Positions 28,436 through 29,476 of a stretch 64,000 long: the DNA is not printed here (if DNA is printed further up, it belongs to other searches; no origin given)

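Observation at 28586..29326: Tyrosine-kinase homolog lacking the Walker A lysine and the C-terminal tyrosine cluster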

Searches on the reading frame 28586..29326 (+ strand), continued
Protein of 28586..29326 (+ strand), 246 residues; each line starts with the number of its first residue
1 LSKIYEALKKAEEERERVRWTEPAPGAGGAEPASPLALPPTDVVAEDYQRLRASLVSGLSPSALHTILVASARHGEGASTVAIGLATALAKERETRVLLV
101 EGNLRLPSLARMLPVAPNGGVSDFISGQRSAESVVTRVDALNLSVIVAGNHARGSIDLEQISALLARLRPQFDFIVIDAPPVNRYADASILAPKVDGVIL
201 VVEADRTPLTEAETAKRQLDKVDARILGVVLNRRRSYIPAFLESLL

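Call 38: find_related_loci(query=A1, collection=genome_contigs, flank=8000)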
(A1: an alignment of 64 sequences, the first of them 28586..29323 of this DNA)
Query A1 (246 aa) in genome_contigs; peptide patterns used: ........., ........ (x = any residue, [..] = any of these).
285 stretches matched a pattern; 181 encode a relative of the query (tblastn E <= 1e-3); the best 80 are kept; 79 distinct loci.
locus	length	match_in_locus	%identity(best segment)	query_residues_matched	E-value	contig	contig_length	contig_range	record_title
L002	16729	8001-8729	80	1-246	5e-121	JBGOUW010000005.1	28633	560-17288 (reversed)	MAG: Candidatus Binatia bacterium isolate OBJ_0618_7090110_13 k141_745168_length_28633_cov_49.6840, whole genome shotgun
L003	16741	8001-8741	71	1-246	6e-109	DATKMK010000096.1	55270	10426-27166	MAG TPA_asm: Candidatus Binatia bacterium isolate SMAG_U14709 k141_5288759, whole genome shotgun sequence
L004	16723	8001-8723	65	1-246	1e-96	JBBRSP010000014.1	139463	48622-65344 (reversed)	MAG: Candidatus Binatia bacterium isolate La2_metabat2.097 La2_metabat2.097_K_2259128L139463_cov_23.2026, whole genome s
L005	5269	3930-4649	63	1-246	9e-95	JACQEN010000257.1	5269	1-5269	MAG: Deltaproteobacteria bacterium isolate NC_groundwater_1022_Pr1_S-0.65um_62_10 Montesol18_Sp65_coassembly_scaffold_12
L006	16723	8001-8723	63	1-246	2e-94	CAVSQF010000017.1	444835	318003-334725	MAG: uncultured delta proteobacterium isolate MFD01476.bin.1.163 genome assembly, contig: contig_22267, whole genome sho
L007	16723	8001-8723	65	1-246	1e-93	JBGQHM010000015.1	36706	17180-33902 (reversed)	MAG: Candidatus Binatia bacterium isolate OBJ2_061818_070_72 k141_90205_length_36706_cov_17.1033, whole genome shotgun s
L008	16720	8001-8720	63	1-246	3e-93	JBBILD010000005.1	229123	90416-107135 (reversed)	MAG: Myxococcales bacterium isolate SLS170214_bin_200 NODE_15_length_229123_cov_2.92443, whole genome shotgun sequence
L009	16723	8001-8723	63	1-246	2e-92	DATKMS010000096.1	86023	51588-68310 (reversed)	MAG TPA_asm: Candidatus Margulisiibacteriota bacterium isolate SMAG_U14717 k141_1968815, whole genome shotgun sequence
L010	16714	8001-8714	62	1-246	3e-92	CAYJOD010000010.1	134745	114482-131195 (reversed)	MAG TPA_asm: uncultured Candidatus Binatia bacterium isolate ERP124720_co1_58 genome assembly, contig: NODE_163_length_1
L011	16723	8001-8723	63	1-246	4e-92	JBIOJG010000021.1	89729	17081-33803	MAG: Candidatus Binatia bacterium isolate GcC5-6 k141_1086319_length_89729_cov_69.7654, whole genome shotgun sequence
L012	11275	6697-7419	62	1-246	5e-92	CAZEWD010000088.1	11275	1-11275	MAG TPA_asm: uncultured Candidatus Binatia bacterium isolate SRP263991_co5_163 genome assembly, contig: NODE_11293_lengt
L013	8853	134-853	61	1-246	1e-91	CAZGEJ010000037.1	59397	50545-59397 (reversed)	MAG TPA_asm: uncultured Candidatus Binatia bacterium isolate binchicken_co319_203 genome assembly, contig: NODE_683_leng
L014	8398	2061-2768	64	1-244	1e-91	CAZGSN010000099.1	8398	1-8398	MAG TPA_asm: uncultured Candidatus Binatia bacterium isolate binchicken_co200_33 genome assembly, contig: k141_1745800,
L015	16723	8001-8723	60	1-246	4e-89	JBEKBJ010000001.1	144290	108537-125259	MAG: Candidatus Binatia bacterium isolate SPRUCE 133 SPRUCE_133_1, whole genome shotgun sequence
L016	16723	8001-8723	61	1-246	6e-89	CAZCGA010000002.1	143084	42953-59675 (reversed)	MAG TPA_asm: uncultured Candidatus Binatia bacterium isolate SRP119689_co1_8 genome assembly, contig: NODE_78_length_143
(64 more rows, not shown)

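Call 41: predict_structure(alignment_id=A1)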
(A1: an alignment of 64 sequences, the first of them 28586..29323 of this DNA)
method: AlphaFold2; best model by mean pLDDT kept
length: 246 residues; sequences in the alignment: 64
mean_pLDDT: 76.5   pTM: 0.75
mean pLDDT of the five models: 76.5, 75.6, 75.4, 74.9, 55.9
residues with pLDDT >= 90: 95; 70-90: 70; 50-70: 41; < 50: 40
segments of 3 or more residues with pLDDT < 50: 21-43, 58-62, 236-246
pLDDT, mean of each block of 10 residues (from residue 1): 57 60 40 38 52 52 80 86 89 90 90 87 91 94 92 74 92 95 89 92 84 91 88 56 35
secondary structure, 60 per line:
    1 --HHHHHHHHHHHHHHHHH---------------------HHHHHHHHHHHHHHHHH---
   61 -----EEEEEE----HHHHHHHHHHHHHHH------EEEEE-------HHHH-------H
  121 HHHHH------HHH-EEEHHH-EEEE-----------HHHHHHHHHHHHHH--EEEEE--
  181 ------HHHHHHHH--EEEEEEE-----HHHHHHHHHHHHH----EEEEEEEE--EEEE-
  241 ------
elements in order: H3-19 H41-57 E66-71 H76-90 E97-101 H109-112 H120-125 E136-138 E143-146 H158-171 E174-178 H187-194 E197-203 H209-221 E226-233 E236-239

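Call 50: fold_search(model_id=the predicted structure, library=pdb)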
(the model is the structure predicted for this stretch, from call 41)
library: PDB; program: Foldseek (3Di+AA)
matches with E <= 10: 1245; with E <= 0.001: 133
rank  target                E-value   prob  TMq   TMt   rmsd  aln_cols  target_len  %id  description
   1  6u1q_B                3.4e-13  1.00  0.67  0.80   2.4       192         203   31  Crystal Structure of VpsO (VC0937) Kinase domain (released 2020-08-19)
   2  6u1q_A                2.9e-12  1.00  0.68  0.80   2.8       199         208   31  Crystal Structure of VpsO (VC0937) Kinase domain (released 2020-08-19)
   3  2ved_B                3.2e-12  1.00  0.70  0.67   4.9       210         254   25  crystal structure of the chimerical mutant CapABK55M protein (released 2008-07-01)
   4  3bfv_A                4.9e-12  1.00  0.70  0.72   2.3       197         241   26  crystal structure of the chimerical protein CapAB (released 2008-06-24)
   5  2ved_A                1.3e-11  1.00  0.73  0.71   2.3       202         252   25  crystal structure of the chimerical mutant CapABK55M protein (released 2008-07-01)
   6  3la6_L                1.5e-11  1.00  0.70  0.67   2.9       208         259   23  Octameric kinase domain of the E. coli tyrosine kinase Wzc with bound ADP (released 2010-08-25)
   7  3la6_G                1.6e-11  1.00  0.71  0.68   2.3       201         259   22  Octameric kinase domain of the E. coli tyrosine kinase Wzc with bound ADP (released 2010-08-25)
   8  3la6_A                1.7e-11  1.00  0.70  0.67   2.4       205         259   22  Octameric kinase domain of the E. coli tyrosine kinase Wzc with bound ADP (released 2010-08-25)
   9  3la6_P                2.2e-11  1.00  0.69  0.66   2.8       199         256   22  Octameric kinase domain of the E. coli tyrosine kinase Wzc with bound ADP (released 2010-08-25)
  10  3la6_E                2.2e-11  1.00  0.70  0.66   3.0       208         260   23  Octameric kinase domain of the E. coli tyrosine kinase Wzc with bound ADP (released 2010-08-25)
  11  4jlv                  2.5e-11  1.00  0.70  0.75   2.5       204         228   26  Crystal structure of the chimerical protein CapA1B1 in complex with ADP-Mg (released 2014-02-05)
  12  3la6_M                3.2e-11  1.00  0.71  0.68   2.3       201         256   22  Octameric kinase domain of the E. coli tyrosine kinase Wzc with bound ADP (released 2010-08-25)
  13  3la6_D                3.4e-11  1.00  0.70  0.67   5.0       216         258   22  Octameric kinase domain of the E. coli tyrosine kinase Wzc with bound ADP (released 2010-08-25)
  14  4jmp                  3.6e-11  1.00  0.71  0.77   2.5       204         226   25  Crystal structure of the chimerical protein CapA2B2 (released 2014-02-05)
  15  3la6_I                3.6e-11  1.00  0.71  0.68   4.7       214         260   21  Octameric kinase domain of the E. coli tyrosine kinase Wzc with bound ADP (released 2010-08-25)
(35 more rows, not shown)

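Call 63: find_homologous_proteins(query=A2, max_evalue=1e-10)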
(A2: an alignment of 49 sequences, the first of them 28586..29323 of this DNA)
Query A2 (49 sequences) (246 aa, profile of the alignment): 1729 proteins with E <= 1e-10 among 8000 candidates; the best 120 are listed.
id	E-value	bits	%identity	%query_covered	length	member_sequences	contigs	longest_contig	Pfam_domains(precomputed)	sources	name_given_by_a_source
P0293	4.5e-95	336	36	98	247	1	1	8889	PF13614.13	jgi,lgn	-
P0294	1.2e-94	334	36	98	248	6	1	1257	PF10609.16,PF13614.13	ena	-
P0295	4.1e-94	333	36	100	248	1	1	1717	PF10609.16,PF13614.13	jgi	-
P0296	3.4e-93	330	35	98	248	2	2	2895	PF10609.16,PF01656.30,PF13614.13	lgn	-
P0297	2.4e-92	327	34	98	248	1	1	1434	PF13614.13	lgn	-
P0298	4.7e-92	326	33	100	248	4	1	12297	PF13614.13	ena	-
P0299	1.5e-91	324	33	100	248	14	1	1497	PF10609.16,PF13614.13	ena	-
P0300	2.6e-91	323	35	98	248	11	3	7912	PF10609.16,PF01656.30,PF13614.13,PF09140.18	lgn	-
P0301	3.1e-91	323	34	100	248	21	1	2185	PF10609.16,PF13614.13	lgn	-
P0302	6.7e-90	319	35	98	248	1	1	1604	PF10609.16,PF13614.13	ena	-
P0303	1.3e-89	318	39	100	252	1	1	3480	PF10609.16,PF13614.13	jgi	jgi:capsular exopolysaccharide synthesis family protein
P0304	1.5e-89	318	33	98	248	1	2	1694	PF13614.13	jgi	jgi:protein-tyrosine kinase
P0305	1.6e-89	318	35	98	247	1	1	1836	PF13614.13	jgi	-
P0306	2.0e-89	317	36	98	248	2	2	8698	PF10609.16,PF13614.13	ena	-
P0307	2.7e-89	317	35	98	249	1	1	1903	PF10609.16,PF13614.13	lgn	-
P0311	7.2e-89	315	35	98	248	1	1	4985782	PF10609.16,PF13614.13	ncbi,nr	ncbi:MAG: CpsD/CapB family tyrosine-protein kinase [Desulfobacteraceae bacterium]|nr:MAG: CpsD/CapB 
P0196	2.3e-84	301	32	98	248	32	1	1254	PF01656.30,PF13614.13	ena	-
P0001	1.3e-79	285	100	100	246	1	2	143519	PF10609.16,PF13614.13,PF09140.18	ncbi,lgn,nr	ncbi:MAG: CpsD/CapB family tyrosine-protein kinase [Deltaproteobacteria bacterium]|nr:CpsD/CapB fami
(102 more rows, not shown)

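Call 65: find_encoding_contigs(protein=P0311, flank=10000, max_places=1)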
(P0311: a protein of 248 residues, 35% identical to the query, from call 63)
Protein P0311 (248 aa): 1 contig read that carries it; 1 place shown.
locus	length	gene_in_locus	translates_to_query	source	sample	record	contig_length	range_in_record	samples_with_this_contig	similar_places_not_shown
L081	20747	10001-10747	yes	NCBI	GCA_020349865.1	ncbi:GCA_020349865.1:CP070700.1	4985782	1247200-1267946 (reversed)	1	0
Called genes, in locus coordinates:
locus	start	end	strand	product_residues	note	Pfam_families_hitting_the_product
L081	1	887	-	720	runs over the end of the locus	PF02743:dCache_1 (weak), PF00989:PAS (weak), PF08448:PAS_4, PF13426:PAS_9, PF00989:PAS (weak), PF08448:PAS_4, PF07730:HisKA_3, PF02518:HATPase_c, +4 more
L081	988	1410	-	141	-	PF25917:BSH_RND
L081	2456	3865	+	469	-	PF00749:tRNA-synt_1c, PF19269:Anticodon_2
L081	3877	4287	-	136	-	PF08148:DSHCT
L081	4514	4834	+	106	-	PF07238:PilZ (weak)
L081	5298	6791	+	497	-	PF02706:Wzz (weak), PF13807:GNVR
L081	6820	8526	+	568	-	PF01637:ATPase_2 (faint), PF13191:AAA_16, PF13604:AAA_30 (faint), PF13245:AAA_19 (weak), PF13401:AAA_22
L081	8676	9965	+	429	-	-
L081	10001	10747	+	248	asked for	PF10609:ParA (weak), PF13614:AAA_31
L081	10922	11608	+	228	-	PF00196:GerE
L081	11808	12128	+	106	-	PF07238:PilZ (weak)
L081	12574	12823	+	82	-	PF13414:TPR_11 (faint), PF13424:TPR_12 (faint), PF00515:TPR_1, PF07719:TPR_2 (weak)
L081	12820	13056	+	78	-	-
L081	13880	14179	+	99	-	-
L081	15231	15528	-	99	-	-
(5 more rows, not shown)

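Call 66: search_protein_families(library=ncbifam, proteins=[P0311, P0293, P0134, P0196, P0143, P0123, P0139, P0213, P0233, P0208], max_evalue=1e-20)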
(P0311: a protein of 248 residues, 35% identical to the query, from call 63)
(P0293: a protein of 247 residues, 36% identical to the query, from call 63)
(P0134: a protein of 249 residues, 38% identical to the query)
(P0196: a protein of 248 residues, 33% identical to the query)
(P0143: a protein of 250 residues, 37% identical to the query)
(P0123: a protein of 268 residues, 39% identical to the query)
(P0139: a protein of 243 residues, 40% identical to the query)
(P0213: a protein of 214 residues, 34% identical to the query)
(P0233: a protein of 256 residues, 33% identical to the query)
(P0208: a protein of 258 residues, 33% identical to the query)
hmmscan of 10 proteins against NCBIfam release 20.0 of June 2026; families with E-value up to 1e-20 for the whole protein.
P0311 (248 aa): 4 families
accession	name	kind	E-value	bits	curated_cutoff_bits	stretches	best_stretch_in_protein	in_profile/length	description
TIGR01007.1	eps_fam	subfamily_domain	3.5e-36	124.7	108.05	1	45-236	1-190/204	polysaccharide biosynthesis tyrosine autokinase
TIGR03029.1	EpsG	equivalog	4.2e-29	101.5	313.8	1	44-234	84-273/274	chain length determinant protein tyrosine kinase EpsG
TIGR03018.1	pepcterm_TyrKin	hypoth_equivalog_domain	6.7e-29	100.7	230.65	1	44-234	12-207/207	XrtA-associated tyrosine autokinase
NF007350.0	PRK09841.1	equivalog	1.8e-21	76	1248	1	66-234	534-701/726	tyrosine-protein kinase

P0293 (247 aa): 4 families
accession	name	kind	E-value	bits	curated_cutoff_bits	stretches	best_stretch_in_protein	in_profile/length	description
TIGR01007.1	eps_fam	subfamily_domain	8.9e-37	126.6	108.05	1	46-236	3-191/204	polysaccharide biosynthesis tyrosine autokinase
TIGR03018.1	pepcterm_TyrKin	hypoth_equivalog_domain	1e-33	116.5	230.65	1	43-233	12-207/207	XrtA-associated tyrosine autokinase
TIGR03029.1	EpsG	equivalog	3.8e-28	98.4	313.8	1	46-233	87-273/274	chain length determinant protein tyrosine kinase EpsG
NF007350.0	PRK09841.1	equivalog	4.4e-22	78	1248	1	40-233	509-701/726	tyrosine-protein kinase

P0134 (249 aa): 5 families
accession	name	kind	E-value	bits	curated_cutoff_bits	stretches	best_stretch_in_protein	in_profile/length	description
TIGR01007.1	eps_fam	subfamily_domain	1e-39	136.2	108.05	1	47-238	1-191/204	polysaccharide biosynthesis tyrosine autokinase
TIGR03029.1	EpsG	equivalog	1.6e-29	102.9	313.8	1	50-235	88-273/274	chain length determinant protein tyrosine kinase EpsG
TIGR03018.1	pepcterm_TyrKin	hypoth_equivalog_domain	2.4e-27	95.6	230.65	1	42-235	8-207/207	XrtA-associated tyrosine autokinase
NF007350.0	PRK09841.1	equivalog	5.1e-22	77.8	1248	1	28-235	495-701/726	tyrosine-protein kinase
NF008568.0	PRK11519.1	equivalog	7.3e-22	77.3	1068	1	52-235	513-696/720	tyrosine-protein kinase Wzc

P0196 (248 aa): 3 families
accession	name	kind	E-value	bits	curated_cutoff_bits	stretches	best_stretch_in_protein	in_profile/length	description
TIGR01007.1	eps_fam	subfamily_domain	1.8e-31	109.2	108.05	1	58-238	12-192/204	polysaccharide biosynthesis tyrosine autokinase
TIGR03018.1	pepcterm_TyrKin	hypoth_equivalog_domain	1.3e-29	103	230.65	1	41-234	9-207/207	XrtA-associated tyrosine autokinase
TIGR03029.1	EpsG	equivalog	2.4e-27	95.8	313.8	1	45-234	85-273/274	chain length determinant protein tyrosine kinase EpsG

P0143 (250 aa): 4 families
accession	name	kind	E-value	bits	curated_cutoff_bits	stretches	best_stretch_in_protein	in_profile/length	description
TIGR01007.1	eps_fam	subfamily_domain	2.2e-38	131.9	108.05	1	60-241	16-193/204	polysaccharide biosynthesis tyrosine autokinase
TIGR03018.1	pepcterm_TyrKin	hypoth_equivalog_domain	5.3e-33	114.1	230.65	1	54-236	22-207/207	XrtA-associated tyrosine autokinase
TIGR03029.1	EpsG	equivalog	2.2e-32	112.3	313.8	1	51-236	91-273/274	chain length determinant protein tyrosine kinase EpsG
TIGR01005.1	eps_transp_fam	subfamily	2.7e-25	88.7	411.7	1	30-240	509-720/754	exopolysaccharide transport protein family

P0123 (268 aa): 4 families
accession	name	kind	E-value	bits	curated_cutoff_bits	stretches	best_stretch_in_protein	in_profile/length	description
TIGR01007.1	eps_fam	subfamily_domain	2.2e-36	125.3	108.05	1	64-256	1-190/204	polysaccharide biosynthesis tyrosine autokinase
TIGR03018.1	pepcterm_TyrKin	hypoth_equivalog_domain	7.9e-26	90.7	230.65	1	62-254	11-207/207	XrtA-associated tyrosine autokinase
TIGR03029.1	EpsG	equivalog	2.5e-25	89.2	313.8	1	64-254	85-273/274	chain length determinant protein tyrosine kinase EpsG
NF007350.0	PRK09841.1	equivalog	4e-21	74.8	1248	1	85-254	533-701/726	tyrosine-protein kinase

P0139 (243 aa): 2 families
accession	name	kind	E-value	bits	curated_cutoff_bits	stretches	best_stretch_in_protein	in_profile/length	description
TIGR01007.1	eps_fam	subfamily_domain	2.4e-27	95.8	108.05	1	41-230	2-190/204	polysaccharide biosynthesis tyrosine autokinase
TIGR03018.1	pepcterm_TyrKin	hypoth_equivalog_domain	5.5e-27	94.5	230.65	1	39-228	13-207/207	XrtA-associated tyrosine autokinase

P0213 (214 aa): 3 families
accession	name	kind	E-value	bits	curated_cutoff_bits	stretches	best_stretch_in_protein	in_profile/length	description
TIGR01007.1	eps_fam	subfamily_domain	1.9e-31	109.2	108.05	1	27-205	13-191/204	polysaccharide biosynthesis tyrosine autokinase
TIGR03018.1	pepcterm_TyrKin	hypoth_equivalog_domain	2e-27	95.9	230.65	1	24-192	28-199/207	XrtA-associated tyrosine autokinase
TIGR03029.1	EpsG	equivalog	1.1e-25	90.3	313.8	1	20-202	92-273/274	chain length determinant protein tyrosine kinase EpsG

P0233 (256 aa): 6 families
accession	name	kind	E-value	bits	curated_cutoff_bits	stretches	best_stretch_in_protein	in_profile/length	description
TIGR03018.1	pepcterm_TyrKin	hypoth_equivalog_domain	1.7e-46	158.2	230.65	1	42-235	2-202/207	XrtA-associated tyrosine autokinase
TIGR01007.1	eps_fam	subfamily_domain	2.2e-36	125.4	108.05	1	53-248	1-194/204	polysaccharide biosynthesis tyrosine autokinase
TIGR03029.1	EpsG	equivalog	2e-28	99.4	313.8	1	34-242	66-273/274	chain length determinant protein tyrosine kinase EpsG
NF008568.0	PRK11519.1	equivalog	1.2e-25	89.9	1068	1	49-242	504-696/720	tyrosine-protein kinase Wzc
NF007350.0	PRK09841.1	equivalog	3.2e-25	88.4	1248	1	48-242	508-701/726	tyrosine-protein kinase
TIGR01005.1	eps_transp_fam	subfamily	2.1e-23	82.4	411.7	1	47-243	522-717/754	exopolysaccharide transport protein family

P0208 (258 aa): 6 families
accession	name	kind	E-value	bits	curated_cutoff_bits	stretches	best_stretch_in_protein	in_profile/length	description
TIGR01007.1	eps_fam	subfamily_domain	1.3e-46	158.8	108.05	1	53-254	1-201/204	polysaccharide biosynthesis tyrosine autokinase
TIGR03018.1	pepcterm_TyrKin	hypoth_equivalog_domain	1.9e-46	158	230.65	1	42-233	2-200/207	XrtA-associated tyrosine autokinase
TIGR03029.1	EpsG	equivalog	1.3e-34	119.7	313.8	1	20-242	53-273/274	chain length determinant protein tyrosine kinase EpsG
NF008568.0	PRK11519.1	equivalog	2.2e-34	118.7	1068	1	47-255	502-710/720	tyrosine-protein kinase Wzc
NF007350.0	PRK09841.1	equivalog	2.8e-32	111.7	1248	1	46-256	506-716/726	tyrosine-protein kinase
TIGR01005.1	eps_transp_fam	subfamily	5.1e-31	107.6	411.7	1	45-246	520-720/754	exopolysaccharide transport protein family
